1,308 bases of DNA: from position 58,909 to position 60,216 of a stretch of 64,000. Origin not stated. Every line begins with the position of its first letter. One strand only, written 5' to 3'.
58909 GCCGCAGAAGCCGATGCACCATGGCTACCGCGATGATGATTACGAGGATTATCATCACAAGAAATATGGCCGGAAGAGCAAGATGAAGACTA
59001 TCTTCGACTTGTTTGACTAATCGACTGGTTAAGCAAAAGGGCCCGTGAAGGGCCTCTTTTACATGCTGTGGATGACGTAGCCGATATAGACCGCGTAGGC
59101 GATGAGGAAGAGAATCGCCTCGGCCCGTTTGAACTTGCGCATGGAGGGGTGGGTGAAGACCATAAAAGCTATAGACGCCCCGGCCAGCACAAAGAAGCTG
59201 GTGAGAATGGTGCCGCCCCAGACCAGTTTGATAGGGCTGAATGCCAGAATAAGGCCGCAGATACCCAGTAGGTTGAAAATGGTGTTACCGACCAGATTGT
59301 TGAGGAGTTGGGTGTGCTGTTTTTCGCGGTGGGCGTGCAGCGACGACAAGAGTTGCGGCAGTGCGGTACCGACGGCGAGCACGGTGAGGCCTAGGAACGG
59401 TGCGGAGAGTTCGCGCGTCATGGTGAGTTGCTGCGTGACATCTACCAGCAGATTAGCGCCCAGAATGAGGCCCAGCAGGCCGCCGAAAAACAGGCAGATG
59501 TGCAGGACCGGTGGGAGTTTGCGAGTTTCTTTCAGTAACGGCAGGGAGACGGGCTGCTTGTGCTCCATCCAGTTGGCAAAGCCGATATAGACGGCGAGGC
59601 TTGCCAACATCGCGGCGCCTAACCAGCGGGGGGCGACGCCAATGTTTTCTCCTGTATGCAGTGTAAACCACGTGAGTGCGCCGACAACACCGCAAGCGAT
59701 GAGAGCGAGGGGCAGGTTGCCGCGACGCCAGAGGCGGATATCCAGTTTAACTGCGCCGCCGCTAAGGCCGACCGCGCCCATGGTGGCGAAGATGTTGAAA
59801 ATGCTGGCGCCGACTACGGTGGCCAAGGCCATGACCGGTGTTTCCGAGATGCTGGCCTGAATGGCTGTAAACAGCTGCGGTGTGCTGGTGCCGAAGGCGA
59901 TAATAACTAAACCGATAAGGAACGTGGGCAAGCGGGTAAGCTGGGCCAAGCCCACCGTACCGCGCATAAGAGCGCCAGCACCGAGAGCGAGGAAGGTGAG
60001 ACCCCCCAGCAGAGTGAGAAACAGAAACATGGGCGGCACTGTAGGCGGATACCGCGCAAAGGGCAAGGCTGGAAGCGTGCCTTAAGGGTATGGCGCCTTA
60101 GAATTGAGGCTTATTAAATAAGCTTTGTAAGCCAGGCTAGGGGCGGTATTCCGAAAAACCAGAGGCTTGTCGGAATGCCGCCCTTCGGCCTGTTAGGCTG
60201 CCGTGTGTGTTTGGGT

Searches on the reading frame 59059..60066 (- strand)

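Call 100: search_protein_families(library=pfam, proteins=[window:59059-60066:-], max_evalue=0.001)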
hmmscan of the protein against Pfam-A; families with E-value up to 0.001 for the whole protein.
window:59059-60066:- (335 aa): 1 family
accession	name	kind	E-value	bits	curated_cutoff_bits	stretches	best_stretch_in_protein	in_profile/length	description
PF01699.29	Na_Ca_ex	-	1.4e-40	139.1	24.9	2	189-332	2-150/151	Sodium/calcium exchanger protein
